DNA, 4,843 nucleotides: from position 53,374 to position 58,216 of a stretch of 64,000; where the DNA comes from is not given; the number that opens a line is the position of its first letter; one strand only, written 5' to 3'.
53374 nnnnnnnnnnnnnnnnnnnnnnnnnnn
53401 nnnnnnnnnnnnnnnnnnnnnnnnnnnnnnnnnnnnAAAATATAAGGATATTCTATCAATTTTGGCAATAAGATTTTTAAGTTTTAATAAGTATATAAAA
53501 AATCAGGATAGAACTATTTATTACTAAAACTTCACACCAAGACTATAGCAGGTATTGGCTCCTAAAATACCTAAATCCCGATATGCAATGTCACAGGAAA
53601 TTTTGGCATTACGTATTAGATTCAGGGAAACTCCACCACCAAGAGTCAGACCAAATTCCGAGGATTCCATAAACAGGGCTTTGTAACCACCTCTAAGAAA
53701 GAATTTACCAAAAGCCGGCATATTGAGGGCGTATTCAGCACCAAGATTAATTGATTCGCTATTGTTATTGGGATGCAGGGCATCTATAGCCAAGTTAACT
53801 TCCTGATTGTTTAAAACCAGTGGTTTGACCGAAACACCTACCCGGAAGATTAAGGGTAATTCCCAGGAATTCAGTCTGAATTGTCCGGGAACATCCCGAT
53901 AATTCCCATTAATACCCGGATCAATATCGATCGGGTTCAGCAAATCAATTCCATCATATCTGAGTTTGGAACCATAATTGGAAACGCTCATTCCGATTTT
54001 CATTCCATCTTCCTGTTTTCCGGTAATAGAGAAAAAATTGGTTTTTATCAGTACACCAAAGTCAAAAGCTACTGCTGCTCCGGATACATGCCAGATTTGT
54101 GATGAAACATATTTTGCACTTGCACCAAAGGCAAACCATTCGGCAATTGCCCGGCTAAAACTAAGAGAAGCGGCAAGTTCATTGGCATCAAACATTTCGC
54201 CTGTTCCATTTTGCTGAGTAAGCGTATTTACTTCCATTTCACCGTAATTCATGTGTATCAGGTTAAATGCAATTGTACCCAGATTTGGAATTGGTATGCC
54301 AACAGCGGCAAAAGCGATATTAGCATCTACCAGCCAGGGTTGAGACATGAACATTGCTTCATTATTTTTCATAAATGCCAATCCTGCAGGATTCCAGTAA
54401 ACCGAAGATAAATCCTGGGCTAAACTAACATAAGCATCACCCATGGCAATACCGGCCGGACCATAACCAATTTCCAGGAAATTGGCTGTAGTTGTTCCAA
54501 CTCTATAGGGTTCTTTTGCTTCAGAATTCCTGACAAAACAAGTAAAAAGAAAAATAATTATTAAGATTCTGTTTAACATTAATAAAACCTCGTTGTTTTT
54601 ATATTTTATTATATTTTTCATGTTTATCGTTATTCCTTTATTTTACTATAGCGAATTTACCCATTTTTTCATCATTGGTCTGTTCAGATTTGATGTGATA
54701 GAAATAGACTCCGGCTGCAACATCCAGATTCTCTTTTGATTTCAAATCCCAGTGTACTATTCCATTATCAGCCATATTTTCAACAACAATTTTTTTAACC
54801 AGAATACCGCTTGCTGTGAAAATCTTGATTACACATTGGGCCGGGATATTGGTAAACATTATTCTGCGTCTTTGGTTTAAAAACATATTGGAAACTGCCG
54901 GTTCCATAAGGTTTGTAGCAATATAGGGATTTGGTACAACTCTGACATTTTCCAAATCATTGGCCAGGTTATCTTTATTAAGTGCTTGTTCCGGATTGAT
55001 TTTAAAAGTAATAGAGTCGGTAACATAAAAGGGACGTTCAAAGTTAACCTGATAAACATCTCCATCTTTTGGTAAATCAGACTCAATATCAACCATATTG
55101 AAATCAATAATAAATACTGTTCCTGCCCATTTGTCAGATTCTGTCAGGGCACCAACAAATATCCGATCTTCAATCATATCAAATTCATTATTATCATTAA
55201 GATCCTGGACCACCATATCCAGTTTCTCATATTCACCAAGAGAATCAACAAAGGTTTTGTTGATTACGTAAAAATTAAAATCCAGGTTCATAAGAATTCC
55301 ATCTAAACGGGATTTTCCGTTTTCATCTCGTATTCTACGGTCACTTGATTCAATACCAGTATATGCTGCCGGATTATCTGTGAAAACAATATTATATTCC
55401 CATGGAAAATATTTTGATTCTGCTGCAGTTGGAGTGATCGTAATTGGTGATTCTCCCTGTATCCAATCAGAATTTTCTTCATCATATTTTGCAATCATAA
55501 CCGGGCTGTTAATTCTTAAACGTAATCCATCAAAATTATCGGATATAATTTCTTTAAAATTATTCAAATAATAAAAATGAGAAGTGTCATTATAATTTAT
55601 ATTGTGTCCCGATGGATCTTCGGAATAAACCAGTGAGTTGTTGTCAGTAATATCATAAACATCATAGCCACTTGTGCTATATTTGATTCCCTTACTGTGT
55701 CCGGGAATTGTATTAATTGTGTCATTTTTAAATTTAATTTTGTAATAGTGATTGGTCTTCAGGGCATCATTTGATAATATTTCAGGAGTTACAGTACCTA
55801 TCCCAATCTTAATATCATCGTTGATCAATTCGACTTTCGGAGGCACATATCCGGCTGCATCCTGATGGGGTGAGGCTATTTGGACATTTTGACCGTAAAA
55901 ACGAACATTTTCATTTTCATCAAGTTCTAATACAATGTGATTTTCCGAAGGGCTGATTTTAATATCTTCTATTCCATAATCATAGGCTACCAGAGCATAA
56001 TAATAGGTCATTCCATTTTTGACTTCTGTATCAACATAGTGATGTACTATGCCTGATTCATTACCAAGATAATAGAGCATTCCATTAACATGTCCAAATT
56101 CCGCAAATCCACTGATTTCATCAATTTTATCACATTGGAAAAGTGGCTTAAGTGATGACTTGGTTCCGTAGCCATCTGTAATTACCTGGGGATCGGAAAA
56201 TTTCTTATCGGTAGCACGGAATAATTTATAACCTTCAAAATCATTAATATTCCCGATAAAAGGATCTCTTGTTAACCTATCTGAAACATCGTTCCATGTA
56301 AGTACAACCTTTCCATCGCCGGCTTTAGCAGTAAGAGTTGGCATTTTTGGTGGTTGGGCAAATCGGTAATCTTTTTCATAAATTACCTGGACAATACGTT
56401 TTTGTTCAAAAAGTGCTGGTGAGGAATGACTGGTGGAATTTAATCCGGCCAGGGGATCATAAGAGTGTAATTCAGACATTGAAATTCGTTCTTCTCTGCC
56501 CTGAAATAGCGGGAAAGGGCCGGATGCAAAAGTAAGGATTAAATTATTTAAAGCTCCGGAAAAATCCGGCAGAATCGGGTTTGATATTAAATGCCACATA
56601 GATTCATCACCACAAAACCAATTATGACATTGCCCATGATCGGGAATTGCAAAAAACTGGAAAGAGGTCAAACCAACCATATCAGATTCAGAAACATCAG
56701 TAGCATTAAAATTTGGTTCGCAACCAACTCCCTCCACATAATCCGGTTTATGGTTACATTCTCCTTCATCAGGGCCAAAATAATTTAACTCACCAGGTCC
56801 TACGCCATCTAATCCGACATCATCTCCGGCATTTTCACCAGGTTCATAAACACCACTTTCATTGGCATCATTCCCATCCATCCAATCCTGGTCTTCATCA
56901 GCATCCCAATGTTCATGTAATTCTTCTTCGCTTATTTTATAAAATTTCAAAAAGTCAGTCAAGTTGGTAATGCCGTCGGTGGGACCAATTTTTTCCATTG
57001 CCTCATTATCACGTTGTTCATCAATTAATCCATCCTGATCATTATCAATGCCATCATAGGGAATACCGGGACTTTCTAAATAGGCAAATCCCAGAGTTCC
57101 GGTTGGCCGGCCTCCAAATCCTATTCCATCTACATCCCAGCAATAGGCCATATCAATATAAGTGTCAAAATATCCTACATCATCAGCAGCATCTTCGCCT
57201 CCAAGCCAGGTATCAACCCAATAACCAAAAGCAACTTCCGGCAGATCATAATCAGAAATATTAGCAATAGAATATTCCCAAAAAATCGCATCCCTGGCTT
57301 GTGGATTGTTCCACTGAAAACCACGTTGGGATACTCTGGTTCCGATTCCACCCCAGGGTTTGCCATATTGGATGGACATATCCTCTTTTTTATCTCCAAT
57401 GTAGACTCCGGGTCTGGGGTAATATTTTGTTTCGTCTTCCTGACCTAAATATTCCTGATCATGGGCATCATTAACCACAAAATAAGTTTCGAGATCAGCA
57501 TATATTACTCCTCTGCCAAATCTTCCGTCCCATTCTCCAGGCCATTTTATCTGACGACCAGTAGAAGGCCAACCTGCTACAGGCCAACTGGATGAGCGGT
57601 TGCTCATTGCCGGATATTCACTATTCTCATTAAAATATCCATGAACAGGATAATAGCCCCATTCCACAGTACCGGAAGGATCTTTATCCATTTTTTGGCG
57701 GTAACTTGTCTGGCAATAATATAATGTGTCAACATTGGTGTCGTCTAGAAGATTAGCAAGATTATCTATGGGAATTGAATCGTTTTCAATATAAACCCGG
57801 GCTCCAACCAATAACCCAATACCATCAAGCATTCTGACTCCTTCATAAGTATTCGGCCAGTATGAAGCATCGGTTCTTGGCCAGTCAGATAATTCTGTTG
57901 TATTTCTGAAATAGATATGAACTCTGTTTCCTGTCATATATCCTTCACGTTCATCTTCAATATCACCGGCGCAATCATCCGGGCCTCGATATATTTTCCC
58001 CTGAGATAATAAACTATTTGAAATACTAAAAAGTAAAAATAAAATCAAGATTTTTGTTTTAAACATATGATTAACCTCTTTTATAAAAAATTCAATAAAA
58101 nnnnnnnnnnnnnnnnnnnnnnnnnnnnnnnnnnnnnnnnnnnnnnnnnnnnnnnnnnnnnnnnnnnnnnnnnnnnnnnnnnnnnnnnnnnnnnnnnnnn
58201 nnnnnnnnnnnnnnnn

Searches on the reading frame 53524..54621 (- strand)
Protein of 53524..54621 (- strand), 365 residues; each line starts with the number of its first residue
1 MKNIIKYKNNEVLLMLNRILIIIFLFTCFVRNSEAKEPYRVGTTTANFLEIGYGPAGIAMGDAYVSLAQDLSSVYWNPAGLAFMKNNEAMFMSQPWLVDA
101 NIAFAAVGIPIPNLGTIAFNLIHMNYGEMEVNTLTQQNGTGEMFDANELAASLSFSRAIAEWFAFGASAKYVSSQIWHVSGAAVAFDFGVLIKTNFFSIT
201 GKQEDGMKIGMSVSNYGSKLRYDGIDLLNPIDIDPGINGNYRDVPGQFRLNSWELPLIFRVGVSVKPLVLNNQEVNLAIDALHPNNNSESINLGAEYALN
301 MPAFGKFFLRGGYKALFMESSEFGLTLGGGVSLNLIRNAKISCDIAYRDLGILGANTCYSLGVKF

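Call 41: search_protein_families(library=ncbifam, proteins=[window:53524-54621:-], max_evalue=0.0001)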
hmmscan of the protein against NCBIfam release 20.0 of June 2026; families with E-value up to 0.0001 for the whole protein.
window:53524-54621:- (365 aa): 4 families
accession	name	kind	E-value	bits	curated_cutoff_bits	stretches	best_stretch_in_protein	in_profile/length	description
NF033709.1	PorV_fam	subfamily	1.1e-60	206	90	1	43-365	1-326/326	PorV/PorQ family protein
NF033711.1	T9SS_PorQ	equivalog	1.9e-25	89.7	220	1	20-251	4-223/335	type IX secretion system protein PorQ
NF033710.1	T9SS_OM_PorV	equivalog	2.1e-25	89.7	250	1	23-224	3-212/367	type IX secretion system outer membrane channel protein PorV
NF052325.1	PorVQ2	equivalog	6.1e-15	55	325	1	29-190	12-178/354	putative type IX sorting system protein PorV2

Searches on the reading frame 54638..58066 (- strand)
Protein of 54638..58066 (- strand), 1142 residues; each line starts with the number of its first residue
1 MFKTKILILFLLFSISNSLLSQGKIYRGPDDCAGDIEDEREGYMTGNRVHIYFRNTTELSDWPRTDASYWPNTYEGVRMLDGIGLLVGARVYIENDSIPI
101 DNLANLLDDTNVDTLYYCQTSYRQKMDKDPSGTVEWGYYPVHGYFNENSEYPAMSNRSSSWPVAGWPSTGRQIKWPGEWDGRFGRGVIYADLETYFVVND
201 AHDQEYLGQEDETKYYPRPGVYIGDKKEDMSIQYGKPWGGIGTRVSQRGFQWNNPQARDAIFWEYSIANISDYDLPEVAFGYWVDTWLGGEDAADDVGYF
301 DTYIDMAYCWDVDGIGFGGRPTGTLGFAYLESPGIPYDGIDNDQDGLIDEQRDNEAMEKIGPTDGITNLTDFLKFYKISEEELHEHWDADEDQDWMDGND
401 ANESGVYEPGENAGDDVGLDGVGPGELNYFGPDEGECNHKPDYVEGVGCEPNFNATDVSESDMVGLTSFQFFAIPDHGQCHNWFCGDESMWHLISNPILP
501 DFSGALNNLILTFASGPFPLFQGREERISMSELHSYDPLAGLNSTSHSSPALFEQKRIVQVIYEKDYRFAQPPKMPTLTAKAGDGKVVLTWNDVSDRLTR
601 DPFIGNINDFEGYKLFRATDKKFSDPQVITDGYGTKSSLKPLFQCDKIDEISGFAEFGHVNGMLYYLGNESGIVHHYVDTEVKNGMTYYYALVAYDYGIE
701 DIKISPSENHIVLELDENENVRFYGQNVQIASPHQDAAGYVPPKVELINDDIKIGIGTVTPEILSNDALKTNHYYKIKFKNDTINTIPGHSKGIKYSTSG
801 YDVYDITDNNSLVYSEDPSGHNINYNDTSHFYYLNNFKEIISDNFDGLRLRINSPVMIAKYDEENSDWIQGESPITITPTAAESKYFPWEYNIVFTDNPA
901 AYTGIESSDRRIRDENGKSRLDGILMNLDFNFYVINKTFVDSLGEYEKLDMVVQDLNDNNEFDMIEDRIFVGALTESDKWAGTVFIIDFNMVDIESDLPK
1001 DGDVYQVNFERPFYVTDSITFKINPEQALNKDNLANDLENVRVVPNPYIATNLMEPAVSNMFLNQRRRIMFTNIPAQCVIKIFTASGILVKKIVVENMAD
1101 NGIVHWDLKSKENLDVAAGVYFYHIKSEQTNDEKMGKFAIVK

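Call 40: search_protein_families(library=pfam, proteins=[window:54638-58066:-], max_evalue=0.0001)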
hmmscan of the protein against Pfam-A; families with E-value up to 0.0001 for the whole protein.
window:54638-58066:- (1142 aa): 0 families

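Call 41: search_protein_families(library=ncbifam, proteins=[window:54638-58066:-], max_evalue=0.0001)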
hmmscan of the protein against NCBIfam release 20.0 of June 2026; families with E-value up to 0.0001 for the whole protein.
window:54638-58066:- (1142 aa): 1 family
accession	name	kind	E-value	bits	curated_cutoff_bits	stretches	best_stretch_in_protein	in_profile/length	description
NF052228.1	T9SS_PorZ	equivalog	1.5e-07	30.3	260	1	1069-1142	688-757/757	type IX secretion system anionic LPS delivery protein PorZ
